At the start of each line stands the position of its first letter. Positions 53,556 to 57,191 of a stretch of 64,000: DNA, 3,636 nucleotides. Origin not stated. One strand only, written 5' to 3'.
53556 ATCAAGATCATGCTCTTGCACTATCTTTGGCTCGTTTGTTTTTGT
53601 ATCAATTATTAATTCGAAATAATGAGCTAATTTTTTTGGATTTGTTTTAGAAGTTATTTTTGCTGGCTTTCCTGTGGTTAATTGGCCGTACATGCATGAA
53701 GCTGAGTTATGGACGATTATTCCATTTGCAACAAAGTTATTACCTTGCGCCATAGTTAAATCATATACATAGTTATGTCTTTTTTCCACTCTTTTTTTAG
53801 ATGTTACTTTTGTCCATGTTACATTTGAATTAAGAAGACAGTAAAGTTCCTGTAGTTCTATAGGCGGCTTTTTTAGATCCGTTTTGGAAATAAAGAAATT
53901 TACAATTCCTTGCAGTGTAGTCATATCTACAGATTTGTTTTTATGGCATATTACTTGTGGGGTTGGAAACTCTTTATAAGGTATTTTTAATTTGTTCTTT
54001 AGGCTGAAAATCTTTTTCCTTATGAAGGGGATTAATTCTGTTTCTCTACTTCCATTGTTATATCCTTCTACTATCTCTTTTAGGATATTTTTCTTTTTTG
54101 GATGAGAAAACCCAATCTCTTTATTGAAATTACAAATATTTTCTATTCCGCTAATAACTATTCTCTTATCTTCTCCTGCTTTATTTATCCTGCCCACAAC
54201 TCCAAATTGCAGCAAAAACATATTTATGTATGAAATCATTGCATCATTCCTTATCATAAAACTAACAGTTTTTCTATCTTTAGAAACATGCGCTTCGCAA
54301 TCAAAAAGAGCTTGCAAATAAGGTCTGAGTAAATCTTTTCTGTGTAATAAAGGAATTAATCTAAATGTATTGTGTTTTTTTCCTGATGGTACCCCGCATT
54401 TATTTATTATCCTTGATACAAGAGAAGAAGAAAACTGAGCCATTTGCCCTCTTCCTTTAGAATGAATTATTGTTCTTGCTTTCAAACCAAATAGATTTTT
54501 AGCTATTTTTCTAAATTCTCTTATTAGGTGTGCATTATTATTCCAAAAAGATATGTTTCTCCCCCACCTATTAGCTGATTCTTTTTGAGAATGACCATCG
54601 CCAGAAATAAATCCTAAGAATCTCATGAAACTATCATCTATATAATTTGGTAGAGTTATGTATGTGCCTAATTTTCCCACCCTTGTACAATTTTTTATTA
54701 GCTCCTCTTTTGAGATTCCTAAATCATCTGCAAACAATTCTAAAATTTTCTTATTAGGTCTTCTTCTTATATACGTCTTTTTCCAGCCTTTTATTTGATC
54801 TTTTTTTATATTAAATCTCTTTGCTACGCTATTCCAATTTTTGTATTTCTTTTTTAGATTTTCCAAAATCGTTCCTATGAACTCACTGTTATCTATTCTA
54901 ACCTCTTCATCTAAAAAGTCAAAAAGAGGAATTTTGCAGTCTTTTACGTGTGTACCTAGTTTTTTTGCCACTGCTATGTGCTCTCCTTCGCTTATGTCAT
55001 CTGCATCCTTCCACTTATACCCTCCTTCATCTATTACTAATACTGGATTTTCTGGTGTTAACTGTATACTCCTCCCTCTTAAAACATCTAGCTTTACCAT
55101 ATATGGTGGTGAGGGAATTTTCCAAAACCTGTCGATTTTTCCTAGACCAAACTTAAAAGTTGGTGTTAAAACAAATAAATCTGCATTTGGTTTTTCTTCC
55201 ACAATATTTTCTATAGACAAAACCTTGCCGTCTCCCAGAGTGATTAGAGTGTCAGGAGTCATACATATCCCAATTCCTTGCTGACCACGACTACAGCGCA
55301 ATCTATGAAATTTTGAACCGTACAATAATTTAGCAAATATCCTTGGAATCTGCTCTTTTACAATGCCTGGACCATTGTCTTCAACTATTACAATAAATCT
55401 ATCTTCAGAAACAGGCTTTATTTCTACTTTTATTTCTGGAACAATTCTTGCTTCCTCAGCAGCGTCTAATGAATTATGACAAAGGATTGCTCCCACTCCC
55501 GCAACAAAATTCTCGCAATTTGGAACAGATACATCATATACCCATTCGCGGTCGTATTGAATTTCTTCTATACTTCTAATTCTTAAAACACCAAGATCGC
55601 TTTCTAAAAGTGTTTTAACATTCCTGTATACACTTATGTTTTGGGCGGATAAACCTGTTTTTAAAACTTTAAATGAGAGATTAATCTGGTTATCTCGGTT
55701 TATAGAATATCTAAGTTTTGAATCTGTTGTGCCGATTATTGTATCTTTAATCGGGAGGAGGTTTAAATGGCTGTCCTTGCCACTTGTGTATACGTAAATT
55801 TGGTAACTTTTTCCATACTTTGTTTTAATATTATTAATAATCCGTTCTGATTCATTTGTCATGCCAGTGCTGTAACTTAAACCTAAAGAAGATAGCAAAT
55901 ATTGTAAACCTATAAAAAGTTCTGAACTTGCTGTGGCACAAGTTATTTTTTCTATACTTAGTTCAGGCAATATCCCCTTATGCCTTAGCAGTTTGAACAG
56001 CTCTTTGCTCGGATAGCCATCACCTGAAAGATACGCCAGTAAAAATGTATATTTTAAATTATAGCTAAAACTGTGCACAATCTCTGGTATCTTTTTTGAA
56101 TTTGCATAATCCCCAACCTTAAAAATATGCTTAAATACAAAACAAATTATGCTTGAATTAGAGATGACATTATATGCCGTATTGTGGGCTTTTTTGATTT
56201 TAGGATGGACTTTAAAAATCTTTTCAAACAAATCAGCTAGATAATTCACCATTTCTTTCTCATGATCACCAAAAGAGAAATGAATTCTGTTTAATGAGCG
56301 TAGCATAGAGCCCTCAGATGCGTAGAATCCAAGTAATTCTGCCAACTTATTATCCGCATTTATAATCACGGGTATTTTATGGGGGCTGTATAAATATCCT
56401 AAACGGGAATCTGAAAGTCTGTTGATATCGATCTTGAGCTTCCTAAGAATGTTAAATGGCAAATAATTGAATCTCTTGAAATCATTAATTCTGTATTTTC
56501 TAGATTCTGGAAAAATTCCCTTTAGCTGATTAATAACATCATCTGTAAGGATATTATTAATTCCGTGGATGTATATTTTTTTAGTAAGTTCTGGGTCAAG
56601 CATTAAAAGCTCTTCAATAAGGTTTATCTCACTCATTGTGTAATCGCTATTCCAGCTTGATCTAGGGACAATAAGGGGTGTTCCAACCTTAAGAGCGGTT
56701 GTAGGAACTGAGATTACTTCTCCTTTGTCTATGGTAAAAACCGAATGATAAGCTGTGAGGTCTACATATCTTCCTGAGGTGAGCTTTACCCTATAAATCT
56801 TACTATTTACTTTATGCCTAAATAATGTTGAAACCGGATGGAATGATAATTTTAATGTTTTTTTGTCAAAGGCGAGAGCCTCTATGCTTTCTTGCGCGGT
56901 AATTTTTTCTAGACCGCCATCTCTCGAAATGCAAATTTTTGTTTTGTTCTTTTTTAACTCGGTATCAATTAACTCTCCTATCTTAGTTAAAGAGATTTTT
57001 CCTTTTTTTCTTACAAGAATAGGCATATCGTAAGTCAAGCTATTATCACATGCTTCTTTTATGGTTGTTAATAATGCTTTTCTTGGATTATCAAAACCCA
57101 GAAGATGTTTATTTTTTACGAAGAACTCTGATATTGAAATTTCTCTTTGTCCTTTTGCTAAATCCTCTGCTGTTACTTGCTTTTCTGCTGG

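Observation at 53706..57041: Topoisomerase VI B carries two large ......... inteins; the first uses Ser1 and splits the Bergerat ATP-lid N-box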

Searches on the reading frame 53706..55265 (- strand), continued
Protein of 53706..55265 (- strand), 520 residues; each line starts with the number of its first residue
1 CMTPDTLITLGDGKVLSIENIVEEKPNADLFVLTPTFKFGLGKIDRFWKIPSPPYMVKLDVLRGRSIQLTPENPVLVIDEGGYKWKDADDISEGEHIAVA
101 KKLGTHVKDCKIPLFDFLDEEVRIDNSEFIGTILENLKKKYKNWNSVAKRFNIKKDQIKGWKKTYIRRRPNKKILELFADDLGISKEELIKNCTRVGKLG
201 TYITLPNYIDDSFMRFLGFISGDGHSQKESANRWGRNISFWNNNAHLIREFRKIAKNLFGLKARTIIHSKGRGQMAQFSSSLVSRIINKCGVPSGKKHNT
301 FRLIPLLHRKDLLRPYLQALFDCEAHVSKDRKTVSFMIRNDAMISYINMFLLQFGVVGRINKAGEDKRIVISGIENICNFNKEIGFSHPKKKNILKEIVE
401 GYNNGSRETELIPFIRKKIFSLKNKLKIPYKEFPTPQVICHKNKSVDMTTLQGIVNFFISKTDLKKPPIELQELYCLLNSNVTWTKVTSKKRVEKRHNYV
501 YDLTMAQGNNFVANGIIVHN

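Call 62: predict_structure(alignment_id=A1)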
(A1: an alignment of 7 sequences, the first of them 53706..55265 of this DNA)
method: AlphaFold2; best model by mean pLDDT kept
length: 520 residues; sequences in the alignment: 7
mean_pLDDT: 87.2   pTM: 0.87
mean pLDDT of the five models: 87.2, 87.0, 86.6, 85.9, 78.6
residues with pLDDT >= 90: 274; 70-90: 210; 50-70: 28; < 50: 8
segments of 3 or more residues with pLDDT < 50: 404-408
pLDDT, mean of each block of 10 residues (from residue 1): 95 94 93 91 94 95 88 92 92 93 81 92 90 93 93 88 77 94 94 86 91 94 74 68 89 94 83 82 89 65 89 94 91 86 87 91 84 87 93 91 55 85 87 79 75 89 79 89 92 93 90 93
secondary structure, 60 per line:
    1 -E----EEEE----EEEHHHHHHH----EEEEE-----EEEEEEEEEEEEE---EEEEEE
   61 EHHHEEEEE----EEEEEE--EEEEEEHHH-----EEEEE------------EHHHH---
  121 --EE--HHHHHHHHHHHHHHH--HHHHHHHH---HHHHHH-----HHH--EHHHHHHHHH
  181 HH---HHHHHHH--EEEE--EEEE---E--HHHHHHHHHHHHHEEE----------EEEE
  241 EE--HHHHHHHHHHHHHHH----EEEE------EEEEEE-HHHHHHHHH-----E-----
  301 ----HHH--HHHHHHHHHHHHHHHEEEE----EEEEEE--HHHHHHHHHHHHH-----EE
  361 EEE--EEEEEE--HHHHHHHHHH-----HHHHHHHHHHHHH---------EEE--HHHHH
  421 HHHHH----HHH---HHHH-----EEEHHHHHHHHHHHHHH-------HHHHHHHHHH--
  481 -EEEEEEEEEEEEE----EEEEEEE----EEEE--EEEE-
elements in order: E7-10 E15-17 H18-24 E29-33 E39-51 E55-61 E65-69 E74-79 E82-87 E96-100 H114-117 H127-141 H144-151 H155-160 H172-182 H186-192 E195-198 E201-204 H211-223 E224-226 E237-242 H245-259 E264-267 E274-279 H281-289 H310-324 E325-328 E333-338 H341-353 E359-363 E366-371 H374-383 H389-401 E411-413 H416-425 H436-439 E445-447 H448-461 H469-478 E482-494 E499-505 E510-513 E516-519

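Call 64: fold_search(model_id=the predicted structure, library=pdb)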
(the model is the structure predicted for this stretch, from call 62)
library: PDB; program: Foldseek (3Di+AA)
matches with E <= 10: 446; with E <= 0.001: 93
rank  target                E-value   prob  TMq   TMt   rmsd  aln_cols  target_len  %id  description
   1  2cw7                  9.8e-24  1.00  0.66  0.64   7.3       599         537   16  Crystal structure of intein homing endonuclease II (released 2006-04-18)
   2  7qss                  2.2e-22  1.00  0.62  0.73   6.1       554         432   16  Crystal structure of homing endonuclease-associated TliVMA intein (C1A) (released 2022-03-30)
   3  7qsu                  1.3e-19  1.00  0.52  0.73   7.8       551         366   14  Crystal structure of homing endonuclease-associated TliVMA intein (C1A, d333-339) (released 2022-03-30)
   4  1dq3                  7.0e-18  1.00  0.55  0.62   6.9       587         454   14  CRYSTAL STRUCTURE OF AN ARCHAEAL INTEIN-ENCODED HOMING ENDONUCLEASE PI-PFUI (released 2000-07-05)
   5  7qst                  1.6e-16  1.00  0.52  0.72   5.1       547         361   14  Crystal structure of homing endonuclease-associated PhoVMA intein (C1A) (released 2022-03-30)
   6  1vde_A                8.6e-07  1.00  0.40  0.47  25.2       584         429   11  PI-SCEI, A HOMING ENDONUCLEASE WITH PROTEIN SPLICING ACTIVITY (released 1998-04-08)
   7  6rpq                  1.1e-06  1.00  0.19  0.39   1.4       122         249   31  Crystal structure of PhoCDC21-1 intein (released 2019-08-14)
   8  1um2_A                1.1e-06  1.00  0.39  0.46  24.4       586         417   10  Crystal Structure of the Vma1-Derived Endonuclease with the Ligated Extein Segment (released 2004-09-22)
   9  1vde_B                1.1e-06  1.00  0.39  0.46  24.6       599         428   10  PI-SCEI, A HOMING ENDONUCLEASE WITH PROTEIN SPLICING ACTIVITY (released 1998-04-08)
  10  1jva_B                1.2e-06  1.00  0.39  0.46  26.5       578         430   10  CRYSTAL STRUCTURE OF THE VMA1-DERIVED ENDONUCLEASE BEARING THE N AND C EXTEIN PROPEPTIDES (released 2002-08-29)
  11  6frg                  3.2e-06  1.00  0.18  0.57   2.5       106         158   28  Crystal structure of G-1F mutant of Ssp DnaB Mini-Intein variant M86 (released 2019-01-30)
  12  8dy9_I                3.5e-06  1.00  0.31  0.50  16.8       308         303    9  Streptomyces venezuelae RNAP unconstrained open promoter complex with WhiA and WhiB transcription factors (released 2023-03-01)
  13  2dch                  3.9e-06  1.00  0.30  0.72   4.6       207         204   13  Crystal structure of archaeal intron-encoded homing endonuclease I-Tsp061I (released 2006-07-06)
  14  1jva_A                4.7e-06  1.00  0.39  0.46  24.3       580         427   11  CRYSTAL STRUCTURE OF THE VMA1-DERIVED ENDONUCLEASE BEARING THE N AND C EXTEIN PROPEPTIDES (released 2002-08-29)
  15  1ef0_A                5.2e-06  1.00  0.35  0.42  24.6       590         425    9  CRYSTAL STRUCTURE OF PI-SCEI MINIPRECURSOR (released 2000-06-07)
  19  2in9                  8.6e-06  1.00  0.17  0.62   1.7       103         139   20  crystal structure of Mtu recA intein, splicing domain (released 2007-05-01)
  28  1mi8                  3.0e-05  1.00  0.17  0.61   1.6       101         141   30  2.0 Angstrom crystal structure of a DnaB intein from Synechocystis sp. PCC 6803 (released 2003-08-19)
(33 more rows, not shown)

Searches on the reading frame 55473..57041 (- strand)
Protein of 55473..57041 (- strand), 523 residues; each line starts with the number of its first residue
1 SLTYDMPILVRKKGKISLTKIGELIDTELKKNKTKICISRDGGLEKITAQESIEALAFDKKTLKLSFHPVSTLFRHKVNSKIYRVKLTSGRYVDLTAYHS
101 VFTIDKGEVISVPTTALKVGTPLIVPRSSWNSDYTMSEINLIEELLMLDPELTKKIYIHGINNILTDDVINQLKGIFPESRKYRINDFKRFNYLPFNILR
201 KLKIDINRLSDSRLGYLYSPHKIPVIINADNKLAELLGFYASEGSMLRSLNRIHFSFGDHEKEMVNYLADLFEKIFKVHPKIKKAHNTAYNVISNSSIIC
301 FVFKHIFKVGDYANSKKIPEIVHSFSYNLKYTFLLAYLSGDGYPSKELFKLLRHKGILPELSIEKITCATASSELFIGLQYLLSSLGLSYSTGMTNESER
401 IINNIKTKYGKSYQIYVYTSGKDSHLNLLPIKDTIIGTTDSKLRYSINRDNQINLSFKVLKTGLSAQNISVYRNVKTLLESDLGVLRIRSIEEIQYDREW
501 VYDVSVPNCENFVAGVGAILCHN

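Call 4: search_protein_families(library=pfam, proteins=[window:55473-57041:-], max_evalue=0.01)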
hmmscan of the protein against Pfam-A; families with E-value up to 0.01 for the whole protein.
seq(523 aa): 2 families
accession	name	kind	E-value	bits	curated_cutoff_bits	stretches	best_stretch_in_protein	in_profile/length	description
PF14890.11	Intein_splicing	-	1.1e-19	71.2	35.8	1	19-523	10-155/155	Intein splicing domain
PF14528.11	LAGLIDADG_3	-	5.1e-07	30.3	22.5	1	232-299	3-74/82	LAGLIDADG-like domain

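Call 7: search_solved_structures(query=window:55473-57041:-, max_evalue=0.1, show_alignments=2)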
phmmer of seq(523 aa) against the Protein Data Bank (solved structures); distinct sequences matched with E-value up to 0.1: 13.
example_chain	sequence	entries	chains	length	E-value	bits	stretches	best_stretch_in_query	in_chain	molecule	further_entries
2cw7_A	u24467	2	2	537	2.8e-29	105.6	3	10-185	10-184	Endonuclease PI-PkoII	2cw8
5o9i_A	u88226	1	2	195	5.5e-27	98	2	3-128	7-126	Transcription initiation factor IIB,Transcription initiation factor IIB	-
5o9j_A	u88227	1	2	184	3.3e-25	92.2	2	2-128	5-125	Transcription initiation factor IIB,Transcription initiation factor IIB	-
6rpq_A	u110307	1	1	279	1.8e-09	40.2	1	4-128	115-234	Ubiquitin-like protein SMT3,1108aa long hypothetical cell division control protein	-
2jmz_A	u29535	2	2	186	3.7e-08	35.9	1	2-130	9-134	Hypothetical protein MJ0781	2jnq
6rpp_A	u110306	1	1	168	0.00025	23.3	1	18-121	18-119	Cell division control protein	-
4o1s_A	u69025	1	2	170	0.00083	21.6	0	19-126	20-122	V-type ATP synthase alpha chain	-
2lqm_A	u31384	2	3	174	0.0023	20.1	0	481-522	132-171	Pho radA intein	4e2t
4e2u_A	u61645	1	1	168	0.003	19.7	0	486-522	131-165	Pho radA intein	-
1mi8_A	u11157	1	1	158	0.0051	19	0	47-107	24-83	DnaB intein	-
6frh_A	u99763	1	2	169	0.012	17.8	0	46-107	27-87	Replicative DNA helicase,Replicative DNA helicase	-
6frg_A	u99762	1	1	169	0.012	17.8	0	47-108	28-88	Replicative DNA helicase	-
1gul_A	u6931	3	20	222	0.078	15.1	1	187-336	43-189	Glutathione S-transferase A4 | PROTEIN (GLUTATHIONE TRANSFERASE A4-4)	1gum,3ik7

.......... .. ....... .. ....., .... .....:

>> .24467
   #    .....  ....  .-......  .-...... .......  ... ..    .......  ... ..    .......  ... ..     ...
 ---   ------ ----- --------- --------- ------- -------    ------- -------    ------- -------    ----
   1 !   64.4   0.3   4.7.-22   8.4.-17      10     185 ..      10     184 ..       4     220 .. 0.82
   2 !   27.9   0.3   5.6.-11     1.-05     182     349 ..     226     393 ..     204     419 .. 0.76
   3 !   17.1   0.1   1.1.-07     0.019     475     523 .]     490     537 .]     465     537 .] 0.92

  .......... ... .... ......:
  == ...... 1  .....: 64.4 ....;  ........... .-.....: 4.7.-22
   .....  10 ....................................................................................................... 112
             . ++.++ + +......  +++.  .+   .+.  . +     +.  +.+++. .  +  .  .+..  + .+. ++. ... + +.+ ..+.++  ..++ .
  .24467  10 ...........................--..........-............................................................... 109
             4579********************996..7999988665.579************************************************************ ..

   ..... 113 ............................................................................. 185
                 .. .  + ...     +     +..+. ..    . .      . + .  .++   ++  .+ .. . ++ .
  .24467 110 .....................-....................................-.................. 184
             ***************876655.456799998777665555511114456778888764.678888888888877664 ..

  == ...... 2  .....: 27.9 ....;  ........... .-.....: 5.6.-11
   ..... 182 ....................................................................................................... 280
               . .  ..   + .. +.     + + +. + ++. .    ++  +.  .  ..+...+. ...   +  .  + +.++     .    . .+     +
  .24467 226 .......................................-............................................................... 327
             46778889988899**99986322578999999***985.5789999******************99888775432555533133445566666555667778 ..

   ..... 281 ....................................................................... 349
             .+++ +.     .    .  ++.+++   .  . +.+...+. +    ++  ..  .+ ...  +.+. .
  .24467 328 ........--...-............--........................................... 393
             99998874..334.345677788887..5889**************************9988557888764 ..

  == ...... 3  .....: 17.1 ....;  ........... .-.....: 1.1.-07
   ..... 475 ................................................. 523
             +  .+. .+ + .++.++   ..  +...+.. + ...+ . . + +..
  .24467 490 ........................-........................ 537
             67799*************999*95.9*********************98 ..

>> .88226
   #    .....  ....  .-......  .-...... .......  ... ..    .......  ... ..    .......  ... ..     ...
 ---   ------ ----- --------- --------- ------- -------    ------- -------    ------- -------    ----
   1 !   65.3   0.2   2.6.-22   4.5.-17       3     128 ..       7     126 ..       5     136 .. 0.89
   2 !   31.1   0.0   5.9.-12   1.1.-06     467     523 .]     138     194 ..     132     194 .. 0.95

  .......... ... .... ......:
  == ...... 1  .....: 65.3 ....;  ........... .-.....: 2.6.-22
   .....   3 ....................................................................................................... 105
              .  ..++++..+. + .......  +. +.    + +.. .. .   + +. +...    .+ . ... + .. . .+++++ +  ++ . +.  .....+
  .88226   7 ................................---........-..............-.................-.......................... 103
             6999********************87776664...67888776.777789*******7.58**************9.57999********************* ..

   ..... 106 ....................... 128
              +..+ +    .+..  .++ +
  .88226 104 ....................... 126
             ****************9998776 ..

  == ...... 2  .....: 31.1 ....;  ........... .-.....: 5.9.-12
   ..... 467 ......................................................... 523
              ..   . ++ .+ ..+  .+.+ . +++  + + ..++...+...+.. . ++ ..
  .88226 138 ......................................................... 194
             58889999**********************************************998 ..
